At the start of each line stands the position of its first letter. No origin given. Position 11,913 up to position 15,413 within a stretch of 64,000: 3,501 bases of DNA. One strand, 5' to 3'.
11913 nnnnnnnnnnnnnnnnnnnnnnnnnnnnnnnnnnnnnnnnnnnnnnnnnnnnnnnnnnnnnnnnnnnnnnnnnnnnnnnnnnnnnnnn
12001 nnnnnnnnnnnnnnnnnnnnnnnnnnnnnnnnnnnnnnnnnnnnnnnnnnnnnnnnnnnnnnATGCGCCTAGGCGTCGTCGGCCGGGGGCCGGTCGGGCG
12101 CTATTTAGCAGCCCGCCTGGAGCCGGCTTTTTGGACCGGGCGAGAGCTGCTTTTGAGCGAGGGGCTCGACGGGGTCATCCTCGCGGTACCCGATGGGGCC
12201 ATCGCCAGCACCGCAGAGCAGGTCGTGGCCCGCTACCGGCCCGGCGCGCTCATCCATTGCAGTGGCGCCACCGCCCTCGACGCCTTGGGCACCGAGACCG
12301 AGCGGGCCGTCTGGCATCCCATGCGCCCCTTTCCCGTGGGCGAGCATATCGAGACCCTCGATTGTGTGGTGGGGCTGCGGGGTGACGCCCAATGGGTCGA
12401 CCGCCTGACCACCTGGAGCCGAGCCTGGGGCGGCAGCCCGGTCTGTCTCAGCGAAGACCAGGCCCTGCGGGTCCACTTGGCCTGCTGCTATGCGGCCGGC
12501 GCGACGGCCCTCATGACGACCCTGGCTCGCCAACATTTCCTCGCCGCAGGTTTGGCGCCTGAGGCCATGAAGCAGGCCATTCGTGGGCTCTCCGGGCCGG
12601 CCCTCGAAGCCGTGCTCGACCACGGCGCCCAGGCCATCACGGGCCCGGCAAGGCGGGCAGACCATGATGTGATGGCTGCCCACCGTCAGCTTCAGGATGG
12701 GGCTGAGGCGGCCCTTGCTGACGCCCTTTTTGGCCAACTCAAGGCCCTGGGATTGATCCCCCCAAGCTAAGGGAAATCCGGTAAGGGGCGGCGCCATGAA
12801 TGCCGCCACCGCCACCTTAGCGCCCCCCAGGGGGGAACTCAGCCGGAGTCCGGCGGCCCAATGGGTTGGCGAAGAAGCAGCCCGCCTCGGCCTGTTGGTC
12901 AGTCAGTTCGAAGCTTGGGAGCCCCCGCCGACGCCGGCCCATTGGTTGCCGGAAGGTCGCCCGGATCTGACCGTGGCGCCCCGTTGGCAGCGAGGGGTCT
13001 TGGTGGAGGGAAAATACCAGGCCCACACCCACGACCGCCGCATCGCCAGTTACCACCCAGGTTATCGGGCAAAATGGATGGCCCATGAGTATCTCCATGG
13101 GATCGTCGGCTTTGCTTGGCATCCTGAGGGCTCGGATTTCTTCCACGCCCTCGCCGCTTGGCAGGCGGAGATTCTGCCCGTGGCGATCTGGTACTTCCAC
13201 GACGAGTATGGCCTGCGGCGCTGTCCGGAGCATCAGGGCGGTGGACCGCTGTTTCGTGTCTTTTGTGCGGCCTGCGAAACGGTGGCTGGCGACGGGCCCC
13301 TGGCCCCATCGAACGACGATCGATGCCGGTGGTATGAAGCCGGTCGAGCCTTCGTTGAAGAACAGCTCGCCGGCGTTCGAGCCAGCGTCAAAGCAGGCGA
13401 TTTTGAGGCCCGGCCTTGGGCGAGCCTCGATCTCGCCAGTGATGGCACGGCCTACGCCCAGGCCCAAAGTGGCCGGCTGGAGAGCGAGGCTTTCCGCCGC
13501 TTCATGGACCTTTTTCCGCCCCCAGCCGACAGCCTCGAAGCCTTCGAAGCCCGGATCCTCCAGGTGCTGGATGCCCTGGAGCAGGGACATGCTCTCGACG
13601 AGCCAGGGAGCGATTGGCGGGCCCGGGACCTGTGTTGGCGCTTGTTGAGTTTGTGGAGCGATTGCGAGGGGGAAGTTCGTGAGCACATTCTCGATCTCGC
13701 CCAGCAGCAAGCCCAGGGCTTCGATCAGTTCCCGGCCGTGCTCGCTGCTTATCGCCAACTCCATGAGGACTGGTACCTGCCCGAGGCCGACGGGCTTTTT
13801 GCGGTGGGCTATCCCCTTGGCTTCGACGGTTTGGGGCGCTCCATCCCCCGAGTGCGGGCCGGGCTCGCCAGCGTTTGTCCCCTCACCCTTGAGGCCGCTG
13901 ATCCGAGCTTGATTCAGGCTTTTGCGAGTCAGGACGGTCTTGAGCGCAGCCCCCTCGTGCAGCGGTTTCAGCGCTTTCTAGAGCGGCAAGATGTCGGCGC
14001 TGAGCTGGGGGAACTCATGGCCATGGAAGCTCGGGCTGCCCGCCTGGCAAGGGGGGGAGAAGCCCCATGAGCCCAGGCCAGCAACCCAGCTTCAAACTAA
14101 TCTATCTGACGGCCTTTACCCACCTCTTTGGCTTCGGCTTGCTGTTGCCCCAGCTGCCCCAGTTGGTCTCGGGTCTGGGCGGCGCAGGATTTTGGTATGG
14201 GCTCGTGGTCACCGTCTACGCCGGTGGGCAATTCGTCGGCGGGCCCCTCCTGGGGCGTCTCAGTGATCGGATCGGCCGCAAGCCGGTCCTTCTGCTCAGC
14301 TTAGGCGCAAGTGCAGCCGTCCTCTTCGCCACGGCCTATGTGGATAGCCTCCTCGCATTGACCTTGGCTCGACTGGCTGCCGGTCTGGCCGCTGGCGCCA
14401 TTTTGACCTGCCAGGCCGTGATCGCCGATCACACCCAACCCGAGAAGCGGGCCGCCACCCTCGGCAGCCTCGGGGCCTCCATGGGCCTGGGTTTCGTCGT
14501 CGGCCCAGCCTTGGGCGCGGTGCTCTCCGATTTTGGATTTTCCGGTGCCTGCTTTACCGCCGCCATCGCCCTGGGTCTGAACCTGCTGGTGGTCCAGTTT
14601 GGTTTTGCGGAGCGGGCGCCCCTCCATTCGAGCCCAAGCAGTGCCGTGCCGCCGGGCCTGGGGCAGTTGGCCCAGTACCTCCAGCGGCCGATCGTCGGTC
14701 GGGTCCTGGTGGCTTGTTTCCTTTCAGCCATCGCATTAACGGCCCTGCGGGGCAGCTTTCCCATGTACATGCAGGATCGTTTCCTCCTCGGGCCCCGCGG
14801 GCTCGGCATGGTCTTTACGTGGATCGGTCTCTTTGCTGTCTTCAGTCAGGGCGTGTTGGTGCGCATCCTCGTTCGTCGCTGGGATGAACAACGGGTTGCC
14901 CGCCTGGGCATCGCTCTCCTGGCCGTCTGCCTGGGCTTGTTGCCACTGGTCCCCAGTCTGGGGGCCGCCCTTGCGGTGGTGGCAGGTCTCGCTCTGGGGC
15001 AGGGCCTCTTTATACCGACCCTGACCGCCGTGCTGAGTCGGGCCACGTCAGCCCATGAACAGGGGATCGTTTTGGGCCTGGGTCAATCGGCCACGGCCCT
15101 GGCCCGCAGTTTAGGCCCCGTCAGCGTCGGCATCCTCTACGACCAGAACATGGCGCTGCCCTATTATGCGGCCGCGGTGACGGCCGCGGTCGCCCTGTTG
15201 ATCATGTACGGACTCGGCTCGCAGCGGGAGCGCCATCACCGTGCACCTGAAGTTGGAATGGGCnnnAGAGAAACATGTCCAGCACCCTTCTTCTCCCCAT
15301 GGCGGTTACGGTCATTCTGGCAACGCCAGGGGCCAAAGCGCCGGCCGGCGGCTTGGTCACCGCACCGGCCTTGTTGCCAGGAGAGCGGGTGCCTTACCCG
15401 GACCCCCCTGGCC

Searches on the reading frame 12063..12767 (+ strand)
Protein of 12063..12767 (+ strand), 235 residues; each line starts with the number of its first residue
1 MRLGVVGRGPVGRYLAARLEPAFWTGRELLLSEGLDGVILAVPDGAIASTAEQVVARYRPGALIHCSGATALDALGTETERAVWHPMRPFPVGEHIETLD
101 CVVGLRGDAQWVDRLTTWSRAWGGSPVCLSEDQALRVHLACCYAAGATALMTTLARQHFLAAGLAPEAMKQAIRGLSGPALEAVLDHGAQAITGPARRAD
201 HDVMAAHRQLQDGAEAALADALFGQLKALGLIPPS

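Call 11: search_protein_families(library=pfam, proteins=[window:12063-12767:+], max_evalue=0.001)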
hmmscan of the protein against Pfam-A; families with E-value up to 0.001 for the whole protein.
window:12063-12767:+ (235 aa): 1 family
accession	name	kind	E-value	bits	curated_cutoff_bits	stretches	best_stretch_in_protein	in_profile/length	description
PF10728.14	DUF2520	-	8e-15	55.1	25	1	101-212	1-110/125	Domain of unknown function (DUF2520)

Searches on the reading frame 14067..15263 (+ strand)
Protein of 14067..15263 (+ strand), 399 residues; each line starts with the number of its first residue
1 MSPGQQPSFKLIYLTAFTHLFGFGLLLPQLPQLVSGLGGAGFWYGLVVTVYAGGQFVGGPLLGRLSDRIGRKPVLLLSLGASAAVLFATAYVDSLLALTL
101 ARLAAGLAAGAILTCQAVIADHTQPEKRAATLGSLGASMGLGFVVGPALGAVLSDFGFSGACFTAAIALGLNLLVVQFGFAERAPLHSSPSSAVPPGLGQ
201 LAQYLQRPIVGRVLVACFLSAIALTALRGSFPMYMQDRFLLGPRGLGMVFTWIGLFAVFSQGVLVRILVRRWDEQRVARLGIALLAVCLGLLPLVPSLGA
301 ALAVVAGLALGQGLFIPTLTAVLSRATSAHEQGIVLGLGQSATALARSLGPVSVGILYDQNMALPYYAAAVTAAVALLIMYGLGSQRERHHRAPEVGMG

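Call 11: search_protein_families(library=pfam, proteins=[window:14067-15263:+], max_evalue=0.001)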
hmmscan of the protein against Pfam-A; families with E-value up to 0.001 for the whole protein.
window:14067-15263:+ (399 aa): 4 families
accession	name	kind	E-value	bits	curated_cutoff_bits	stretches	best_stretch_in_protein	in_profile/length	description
PF07690.21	MFS_1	-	1.8e-53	182.1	33.4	2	13-351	2-347/347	Major Facilitator Superfamily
PF00083.30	Sugar_tr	-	5.9e-07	29.2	22.3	1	42-171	46-180/452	Sugar (and other) transporter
PF06779.20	MFS_4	-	9.2e-07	29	26.3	1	26-379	12-358/364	Uncharacterised MFS-type transporter YbfB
PF06609.19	TRI12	-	0.00022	20.2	23.2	1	30-123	67-163/599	Fungal trichothecene efflux pump (TRI12)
